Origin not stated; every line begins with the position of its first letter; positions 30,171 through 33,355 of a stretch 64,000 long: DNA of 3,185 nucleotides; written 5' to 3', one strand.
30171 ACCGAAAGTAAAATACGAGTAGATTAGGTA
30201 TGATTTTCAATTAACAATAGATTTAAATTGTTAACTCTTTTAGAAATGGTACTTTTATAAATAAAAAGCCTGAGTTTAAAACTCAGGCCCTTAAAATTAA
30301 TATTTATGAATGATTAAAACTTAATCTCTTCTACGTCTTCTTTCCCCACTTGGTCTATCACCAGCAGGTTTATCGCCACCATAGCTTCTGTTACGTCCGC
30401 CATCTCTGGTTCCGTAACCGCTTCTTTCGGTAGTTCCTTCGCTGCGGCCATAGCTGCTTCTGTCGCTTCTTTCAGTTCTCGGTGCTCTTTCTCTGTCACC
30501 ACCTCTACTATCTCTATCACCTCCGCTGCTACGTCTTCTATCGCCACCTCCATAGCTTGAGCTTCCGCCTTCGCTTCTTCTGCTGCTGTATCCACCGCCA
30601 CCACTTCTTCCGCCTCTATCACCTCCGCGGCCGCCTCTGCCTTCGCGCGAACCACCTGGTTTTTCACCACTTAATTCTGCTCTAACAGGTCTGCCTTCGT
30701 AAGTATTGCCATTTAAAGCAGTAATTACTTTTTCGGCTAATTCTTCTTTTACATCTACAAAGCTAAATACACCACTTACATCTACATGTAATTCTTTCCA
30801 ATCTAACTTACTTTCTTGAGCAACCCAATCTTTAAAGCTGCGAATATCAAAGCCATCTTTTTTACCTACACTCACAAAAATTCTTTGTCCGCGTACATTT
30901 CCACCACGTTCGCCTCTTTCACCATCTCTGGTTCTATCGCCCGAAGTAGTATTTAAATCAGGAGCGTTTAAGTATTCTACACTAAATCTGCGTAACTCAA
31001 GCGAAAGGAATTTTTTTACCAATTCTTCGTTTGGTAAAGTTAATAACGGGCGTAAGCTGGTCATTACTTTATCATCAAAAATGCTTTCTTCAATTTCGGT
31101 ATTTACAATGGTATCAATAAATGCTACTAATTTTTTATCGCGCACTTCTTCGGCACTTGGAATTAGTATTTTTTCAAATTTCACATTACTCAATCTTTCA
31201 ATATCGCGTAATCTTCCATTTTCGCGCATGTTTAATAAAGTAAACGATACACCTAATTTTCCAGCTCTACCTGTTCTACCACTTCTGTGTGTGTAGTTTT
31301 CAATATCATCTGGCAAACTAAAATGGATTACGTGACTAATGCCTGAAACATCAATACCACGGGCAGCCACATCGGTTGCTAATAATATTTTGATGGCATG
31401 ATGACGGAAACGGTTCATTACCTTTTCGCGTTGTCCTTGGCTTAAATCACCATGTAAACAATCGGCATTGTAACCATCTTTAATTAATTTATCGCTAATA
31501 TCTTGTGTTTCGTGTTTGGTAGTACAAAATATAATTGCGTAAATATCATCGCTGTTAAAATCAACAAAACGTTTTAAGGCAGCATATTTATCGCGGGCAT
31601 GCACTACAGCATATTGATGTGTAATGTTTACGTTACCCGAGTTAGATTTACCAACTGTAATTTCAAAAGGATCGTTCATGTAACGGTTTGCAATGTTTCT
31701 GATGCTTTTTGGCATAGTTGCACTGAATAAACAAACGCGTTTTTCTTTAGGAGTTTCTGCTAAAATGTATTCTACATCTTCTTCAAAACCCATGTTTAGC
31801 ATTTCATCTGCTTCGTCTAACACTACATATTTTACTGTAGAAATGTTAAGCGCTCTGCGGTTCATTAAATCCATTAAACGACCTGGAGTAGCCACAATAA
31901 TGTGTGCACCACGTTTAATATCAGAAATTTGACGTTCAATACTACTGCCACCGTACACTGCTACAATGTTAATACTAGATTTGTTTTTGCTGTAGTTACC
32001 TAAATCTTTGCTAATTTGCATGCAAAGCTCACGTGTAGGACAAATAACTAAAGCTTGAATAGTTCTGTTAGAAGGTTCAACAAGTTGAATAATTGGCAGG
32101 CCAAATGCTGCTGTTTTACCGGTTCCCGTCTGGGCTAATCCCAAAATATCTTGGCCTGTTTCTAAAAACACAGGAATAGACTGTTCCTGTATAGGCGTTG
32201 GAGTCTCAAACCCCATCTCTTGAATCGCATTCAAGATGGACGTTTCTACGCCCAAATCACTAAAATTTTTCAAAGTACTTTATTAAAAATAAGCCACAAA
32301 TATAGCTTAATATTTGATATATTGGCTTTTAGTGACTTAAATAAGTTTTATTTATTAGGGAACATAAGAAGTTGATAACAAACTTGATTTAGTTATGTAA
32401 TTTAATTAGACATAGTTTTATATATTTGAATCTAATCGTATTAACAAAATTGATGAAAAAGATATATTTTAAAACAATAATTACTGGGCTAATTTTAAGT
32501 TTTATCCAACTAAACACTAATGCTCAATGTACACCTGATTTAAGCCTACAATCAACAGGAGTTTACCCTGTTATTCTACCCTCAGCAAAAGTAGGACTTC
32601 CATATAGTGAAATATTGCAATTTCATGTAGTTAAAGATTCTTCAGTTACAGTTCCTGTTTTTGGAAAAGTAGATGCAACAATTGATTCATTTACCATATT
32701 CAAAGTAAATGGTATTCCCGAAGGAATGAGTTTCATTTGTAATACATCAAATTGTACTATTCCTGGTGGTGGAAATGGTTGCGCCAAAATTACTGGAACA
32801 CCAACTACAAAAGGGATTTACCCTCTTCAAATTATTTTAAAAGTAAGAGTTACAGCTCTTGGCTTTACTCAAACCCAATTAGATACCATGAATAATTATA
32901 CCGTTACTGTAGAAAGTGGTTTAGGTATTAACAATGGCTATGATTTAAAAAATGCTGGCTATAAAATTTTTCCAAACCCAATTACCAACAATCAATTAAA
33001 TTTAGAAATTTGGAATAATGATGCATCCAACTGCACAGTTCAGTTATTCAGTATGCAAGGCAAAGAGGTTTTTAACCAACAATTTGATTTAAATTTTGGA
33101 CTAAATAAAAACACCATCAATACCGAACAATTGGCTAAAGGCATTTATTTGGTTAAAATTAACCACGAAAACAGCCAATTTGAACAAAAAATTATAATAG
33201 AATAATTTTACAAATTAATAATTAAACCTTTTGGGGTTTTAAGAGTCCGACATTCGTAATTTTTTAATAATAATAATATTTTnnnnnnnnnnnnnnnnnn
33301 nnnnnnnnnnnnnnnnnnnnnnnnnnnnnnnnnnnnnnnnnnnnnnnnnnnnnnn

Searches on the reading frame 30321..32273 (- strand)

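Call 60: search_protein_families(library=pfam, proteins=[window:30321-32273:-], max_evalue=0.001)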
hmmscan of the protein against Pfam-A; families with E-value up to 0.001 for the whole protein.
window:30321-32273:- (650 aa): 4 families
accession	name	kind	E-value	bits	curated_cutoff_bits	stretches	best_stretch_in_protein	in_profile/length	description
PF00270.35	DEAD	-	4.4e-52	176.6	26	1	26-193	1-166/167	DEAD/DEAH box helicase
PF00271.37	Helicase_C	-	3.7e-33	114.5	23.5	1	229-338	2-110/110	Helicase conserved C-terminal domain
PF03880.21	DbpA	-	3.3e-13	49.9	25.6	1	464-533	1-71/72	DbpA RNA binding domain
PF04851.21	ResIII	-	3.4e-08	34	22.5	1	46-187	29-162/164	Type III restriction enzyme, res subunit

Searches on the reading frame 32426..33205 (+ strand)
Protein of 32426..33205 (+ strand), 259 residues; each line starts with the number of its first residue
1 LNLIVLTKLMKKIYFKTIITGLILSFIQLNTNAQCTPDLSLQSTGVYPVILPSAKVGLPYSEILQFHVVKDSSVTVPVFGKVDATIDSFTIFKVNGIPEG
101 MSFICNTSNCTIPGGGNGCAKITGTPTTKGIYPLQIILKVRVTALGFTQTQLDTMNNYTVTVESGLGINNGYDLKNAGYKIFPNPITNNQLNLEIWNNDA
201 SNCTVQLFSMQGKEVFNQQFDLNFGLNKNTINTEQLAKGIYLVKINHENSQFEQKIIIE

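Call 61: search_protein_families(library=pfam, proteins=[window:32426-33205:+], max_evalue=0.001)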
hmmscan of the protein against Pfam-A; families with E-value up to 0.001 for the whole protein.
window:32426-33205:+ (259 aa): 1 family
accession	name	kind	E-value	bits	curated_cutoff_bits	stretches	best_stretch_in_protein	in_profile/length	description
PF18962.6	Por_Secre_tail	-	4.3e-17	62.6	27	1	181-258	1-75/75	Secretion system C-terminal sorting domain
